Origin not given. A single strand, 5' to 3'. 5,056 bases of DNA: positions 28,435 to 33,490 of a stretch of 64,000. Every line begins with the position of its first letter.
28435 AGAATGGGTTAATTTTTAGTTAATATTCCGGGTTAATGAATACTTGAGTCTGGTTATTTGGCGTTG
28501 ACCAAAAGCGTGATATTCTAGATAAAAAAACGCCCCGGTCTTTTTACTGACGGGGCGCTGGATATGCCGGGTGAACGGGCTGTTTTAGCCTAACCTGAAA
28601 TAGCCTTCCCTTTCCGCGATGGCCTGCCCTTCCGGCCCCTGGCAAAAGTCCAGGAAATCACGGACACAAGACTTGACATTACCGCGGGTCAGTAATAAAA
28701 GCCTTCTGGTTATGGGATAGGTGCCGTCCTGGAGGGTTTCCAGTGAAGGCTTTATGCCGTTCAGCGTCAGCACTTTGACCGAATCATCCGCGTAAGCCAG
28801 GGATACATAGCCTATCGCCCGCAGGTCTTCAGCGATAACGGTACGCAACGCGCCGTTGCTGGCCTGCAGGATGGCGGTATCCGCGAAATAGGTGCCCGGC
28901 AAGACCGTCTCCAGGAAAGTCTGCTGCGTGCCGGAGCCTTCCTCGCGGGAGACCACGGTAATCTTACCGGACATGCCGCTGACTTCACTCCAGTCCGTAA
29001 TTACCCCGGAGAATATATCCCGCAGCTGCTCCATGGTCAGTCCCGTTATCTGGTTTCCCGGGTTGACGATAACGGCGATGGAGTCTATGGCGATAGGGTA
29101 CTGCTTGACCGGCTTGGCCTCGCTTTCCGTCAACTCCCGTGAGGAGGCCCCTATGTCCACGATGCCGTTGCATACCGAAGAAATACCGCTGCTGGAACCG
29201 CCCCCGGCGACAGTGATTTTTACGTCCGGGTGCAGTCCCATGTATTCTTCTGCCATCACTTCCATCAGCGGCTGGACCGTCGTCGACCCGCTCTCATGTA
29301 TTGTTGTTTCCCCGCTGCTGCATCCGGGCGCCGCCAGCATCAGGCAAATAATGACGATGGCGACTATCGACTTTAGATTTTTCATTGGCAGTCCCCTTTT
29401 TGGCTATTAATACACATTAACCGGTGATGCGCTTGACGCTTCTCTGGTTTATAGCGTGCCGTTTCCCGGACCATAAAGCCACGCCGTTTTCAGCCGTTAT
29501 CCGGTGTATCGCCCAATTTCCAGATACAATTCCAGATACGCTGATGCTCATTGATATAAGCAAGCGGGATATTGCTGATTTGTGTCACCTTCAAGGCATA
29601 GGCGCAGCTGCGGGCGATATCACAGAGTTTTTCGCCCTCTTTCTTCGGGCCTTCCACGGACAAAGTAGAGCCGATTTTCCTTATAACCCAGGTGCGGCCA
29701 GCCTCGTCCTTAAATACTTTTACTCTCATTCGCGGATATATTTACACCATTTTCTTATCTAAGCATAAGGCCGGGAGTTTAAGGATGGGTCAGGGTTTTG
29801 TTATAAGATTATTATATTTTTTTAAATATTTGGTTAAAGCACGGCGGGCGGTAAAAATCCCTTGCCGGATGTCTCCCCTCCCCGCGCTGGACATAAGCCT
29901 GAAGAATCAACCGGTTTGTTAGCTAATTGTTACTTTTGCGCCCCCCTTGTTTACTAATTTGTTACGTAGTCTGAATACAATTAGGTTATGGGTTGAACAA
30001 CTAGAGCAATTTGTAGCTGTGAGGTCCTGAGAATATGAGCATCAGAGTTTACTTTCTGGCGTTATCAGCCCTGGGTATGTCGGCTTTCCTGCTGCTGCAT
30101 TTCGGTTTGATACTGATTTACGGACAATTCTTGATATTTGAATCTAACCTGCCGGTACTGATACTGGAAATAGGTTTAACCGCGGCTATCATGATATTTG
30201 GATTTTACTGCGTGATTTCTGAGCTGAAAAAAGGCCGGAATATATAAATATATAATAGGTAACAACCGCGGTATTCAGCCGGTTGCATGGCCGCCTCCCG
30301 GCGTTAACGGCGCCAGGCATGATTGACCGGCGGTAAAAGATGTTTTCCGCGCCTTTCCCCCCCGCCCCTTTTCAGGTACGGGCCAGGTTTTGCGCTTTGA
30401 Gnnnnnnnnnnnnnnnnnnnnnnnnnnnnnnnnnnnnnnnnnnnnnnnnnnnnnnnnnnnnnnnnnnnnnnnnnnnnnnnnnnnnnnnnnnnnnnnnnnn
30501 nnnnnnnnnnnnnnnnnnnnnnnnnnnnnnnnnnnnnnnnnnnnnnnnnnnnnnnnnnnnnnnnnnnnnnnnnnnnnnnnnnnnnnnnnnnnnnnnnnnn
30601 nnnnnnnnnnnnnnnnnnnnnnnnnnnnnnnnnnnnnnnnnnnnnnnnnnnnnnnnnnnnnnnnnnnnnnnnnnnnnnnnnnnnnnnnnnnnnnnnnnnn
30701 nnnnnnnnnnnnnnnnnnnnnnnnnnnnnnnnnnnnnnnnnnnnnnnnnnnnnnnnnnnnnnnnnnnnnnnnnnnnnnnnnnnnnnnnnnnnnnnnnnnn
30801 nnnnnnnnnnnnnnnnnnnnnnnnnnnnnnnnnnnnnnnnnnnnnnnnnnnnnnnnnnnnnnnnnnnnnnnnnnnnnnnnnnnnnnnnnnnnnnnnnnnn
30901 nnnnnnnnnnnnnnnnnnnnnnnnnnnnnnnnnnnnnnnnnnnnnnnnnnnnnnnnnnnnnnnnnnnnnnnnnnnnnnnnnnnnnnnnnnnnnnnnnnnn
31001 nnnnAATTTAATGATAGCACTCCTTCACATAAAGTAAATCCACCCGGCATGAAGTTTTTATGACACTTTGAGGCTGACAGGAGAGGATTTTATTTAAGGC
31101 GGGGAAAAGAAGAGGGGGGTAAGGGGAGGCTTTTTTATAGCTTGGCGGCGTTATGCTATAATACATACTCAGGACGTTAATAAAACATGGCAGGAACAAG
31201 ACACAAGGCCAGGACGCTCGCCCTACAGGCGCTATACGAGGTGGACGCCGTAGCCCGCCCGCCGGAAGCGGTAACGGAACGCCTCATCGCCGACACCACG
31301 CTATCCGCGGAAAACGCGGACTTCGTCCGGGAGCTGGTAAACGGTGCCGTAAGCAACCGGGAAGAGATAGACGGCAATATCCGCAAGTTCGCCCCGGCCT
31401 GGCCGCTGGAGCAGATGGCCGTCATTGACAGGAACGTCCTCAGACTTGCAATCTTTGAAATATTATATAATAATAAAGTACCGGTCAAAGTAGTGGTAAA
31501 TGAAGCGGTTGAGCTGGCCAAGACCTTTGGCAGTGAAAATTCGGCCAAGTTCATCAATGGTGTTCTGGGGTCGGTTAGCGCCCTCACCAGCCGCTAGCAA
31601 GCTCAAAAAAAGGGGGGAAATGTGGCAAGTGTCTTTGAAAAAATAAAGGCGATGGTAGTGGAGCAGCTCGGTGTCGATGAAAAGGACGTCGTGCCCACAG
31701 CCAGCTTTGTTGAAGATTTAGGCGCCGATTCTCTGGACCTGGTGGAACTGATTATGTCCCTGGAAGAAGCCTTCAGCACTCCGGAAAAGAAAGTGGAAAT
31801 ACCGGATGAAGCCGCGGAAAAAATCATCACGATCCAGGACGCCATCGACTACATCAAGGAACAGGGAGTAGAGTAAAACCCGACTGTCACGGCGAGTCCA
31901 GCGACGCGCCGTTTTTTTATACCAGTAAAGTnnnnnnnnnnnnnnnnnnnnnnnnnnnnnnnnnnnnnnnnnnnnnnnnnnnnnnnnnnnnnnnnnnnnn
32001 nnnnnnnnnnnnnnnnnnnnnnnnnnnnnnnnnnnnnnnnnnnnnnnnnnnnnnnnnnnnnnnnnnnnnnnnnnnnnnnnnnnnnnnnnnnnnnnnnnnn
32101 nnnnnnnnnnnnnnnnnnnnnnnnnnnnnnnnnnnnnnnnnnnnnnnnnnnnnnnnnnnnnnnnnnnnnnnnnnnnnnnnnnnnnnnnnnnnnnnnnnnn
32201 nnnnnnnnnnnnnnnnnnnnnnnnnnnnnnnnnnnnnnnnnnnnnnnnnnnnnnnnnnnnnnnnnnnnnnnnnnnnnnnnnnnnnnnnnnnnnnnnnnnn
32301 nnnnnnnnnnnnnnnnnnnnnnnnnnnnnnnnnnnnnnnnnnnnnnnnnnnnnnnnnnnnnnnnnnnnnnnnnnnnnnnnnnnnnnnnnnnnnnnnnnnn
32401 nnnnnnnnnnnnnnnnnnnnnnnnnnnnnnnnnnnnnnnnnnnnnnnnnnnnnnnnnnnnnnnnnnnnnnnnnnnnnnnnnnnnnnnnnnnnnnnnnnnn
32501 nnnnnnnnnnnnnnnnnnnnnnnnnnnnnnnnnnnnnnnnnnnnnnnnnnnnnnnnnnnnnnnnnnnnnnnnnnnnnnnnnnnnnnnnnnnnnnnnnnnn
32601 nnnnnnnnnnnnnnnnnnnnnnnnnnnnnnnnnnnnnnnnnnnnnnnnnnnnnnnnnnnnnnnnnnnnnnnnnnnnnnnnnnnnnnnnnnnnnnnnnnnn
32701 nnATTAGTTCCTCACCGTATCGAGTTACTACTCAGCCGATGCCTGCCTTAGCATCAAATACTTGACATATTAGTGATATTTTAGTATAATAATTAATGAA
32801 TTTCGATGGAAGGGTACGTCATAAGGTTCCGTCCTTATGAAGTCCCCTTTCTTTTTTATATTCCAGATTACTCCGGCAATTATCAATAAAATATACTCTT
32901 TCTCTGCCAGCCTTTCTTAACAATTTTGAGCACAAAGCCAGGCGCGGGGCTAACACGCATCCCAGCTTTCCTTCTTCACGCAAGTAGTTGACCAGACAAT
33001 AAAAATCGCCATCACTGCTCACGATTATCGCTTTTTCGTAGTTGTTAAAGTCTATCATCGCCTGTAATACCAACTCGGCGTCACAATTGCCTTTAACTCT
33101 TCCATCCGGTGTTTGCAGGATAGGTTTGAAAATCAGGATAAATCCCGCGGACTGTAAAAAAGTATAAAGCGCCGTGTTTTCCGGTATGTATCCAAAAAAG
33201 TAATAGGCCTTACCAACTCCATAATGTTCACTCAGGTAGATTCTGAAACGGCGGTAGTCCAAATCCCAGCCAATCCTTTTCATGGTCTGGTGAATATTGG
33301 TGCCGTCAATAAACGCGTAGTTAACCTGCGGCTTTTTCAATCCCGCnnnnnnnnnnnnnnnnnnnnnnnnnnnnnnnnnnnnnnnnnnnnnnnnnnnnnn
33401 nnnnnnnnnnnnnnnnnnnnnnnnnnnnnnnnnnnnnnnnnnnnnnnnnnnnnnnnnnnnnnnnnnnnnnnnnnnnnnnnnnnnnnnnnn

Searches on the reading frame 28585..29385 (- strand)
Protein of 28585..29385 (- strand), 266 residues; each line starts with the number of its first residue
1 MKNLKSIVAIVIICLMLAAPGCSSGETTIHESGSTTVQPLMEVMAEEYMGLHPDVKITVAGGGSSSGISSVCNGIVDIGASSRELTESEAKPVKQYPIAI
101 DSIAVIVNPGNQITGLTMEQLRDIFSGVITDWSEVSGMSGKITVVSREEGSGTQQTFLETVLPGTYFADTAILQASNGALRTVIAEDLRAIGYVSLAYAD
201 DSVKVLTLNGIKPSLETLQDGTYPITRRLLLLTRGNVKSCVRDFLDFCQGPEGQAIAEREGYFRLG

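Call 3: search_protein_families(library=pfam, proteins=[window:28585-29385:-], max_evalue=1)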
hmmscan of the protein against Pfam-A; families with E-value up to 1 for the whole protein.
window:28585-29385:- (266 aa): 5 families
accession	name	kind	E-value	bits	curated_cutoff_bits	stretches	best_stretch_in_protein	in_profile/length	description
PF12849.12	PBP_like_2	-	1.1e-40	140.5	27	1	26-248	9-263/267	PBP superfamily domain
PF12727.12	PBP_like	-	1.6e-12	47.5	27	1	45-193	1-149/193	PBP superfamily domain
PF13531.11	SBP_bac_11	-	2.3e-09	37.8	25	1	34-262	6-226/227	Bacterial extracellular solute-binding protein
PF01547.30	SBP_bac_1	-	2.4e-05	24.9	26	1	36-184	4-199/307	Bacterial extracellular solute-binding protein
PF03466.25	LysR_substrate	-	0.11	12.3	28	1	33-111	14-88/209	LysR substrate binding domain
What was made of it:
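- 28585..29385 (-): pstS-1: canonical PstS with no dockerin. A Cys follows directly after the signal h-region (possible lipoprotein). Pfam PBP_like_2 140.5 bits (call 3).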

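Call 50: search_protein_families(library=ncbifam, proteins=[window:28585-29385:-], max_evalue=1)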
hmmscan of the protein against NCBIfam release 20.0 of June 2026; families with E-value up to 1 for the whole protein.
window:28585-29385:- (266 aa): 9 families
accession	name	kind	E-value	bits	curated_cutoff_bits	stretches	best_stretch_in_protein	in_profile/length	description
TIGR02136.1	ptsS_2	subfamily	1.4e-69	234.6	206.6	1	10-263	9-293/295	phosphate ABC transporter substrate-binding protein PstS family protein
TIGR00975.1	3a0107s03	equivalog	6e-19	68.2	205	1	29-158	1-147/315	phosphate ABC transporter substrate-binding protein PstS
TIGR04505.1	PtsS_plasma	equivalog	4.5e-14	52.6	175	2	134-202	199-267/334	phosphate ABC transporter substrate-binding protein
NF008171.0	PRK10918.1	equivalog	2.9e-09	36.4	339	1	1-157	1-170/346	phosphate ABC transporter substrate-binding protein PstS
NF040786.1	LysR_Sec_metab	equivalog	3.9e-06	26.1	250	1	44-161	109-210/298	selenium metabolism-associated LysR family transcriptional regulator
TIGR03339.1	phn_lysR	subfamily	0.00016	21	341.1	1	41-107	100-162/279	aminoethylphosphonate catabolism associated LysR family transcriptional regulator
NF009324.0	PRK12679.1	equivalog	0.12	11.5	491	1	29-121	97-189/316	HTH-type transcriptional regulator Cbl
NF003196.0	PRK04168.1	equivalog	0.15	10.9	355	1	5-71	6-76/338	tungstate ABC transporter substrate-binding protein WtpA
NF004982.0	PRK06365.1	equivalog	0.16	11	695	1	36-78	72-113/430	thiolase domain-containing protein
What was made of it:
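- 28585..29385 (-): NCBIfam PstS-family model 234.6 bits, above the 206.6 cutoff (call 50).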

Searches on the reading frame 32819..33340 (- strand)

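Call 11: search_protein_families(library=pfam, proteins=[window:32819-33340:-], max_evalue=0.01)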
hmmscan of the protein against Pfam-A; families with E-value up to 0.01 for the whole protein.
window:32819-33340:- (173 aa): 1 family
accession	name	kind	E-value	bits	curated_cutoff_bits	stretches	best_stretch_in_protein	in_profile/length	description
PF01936.24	NYN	-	1.6e-15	58.3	24.2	1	10-131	5-125/145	NYN domain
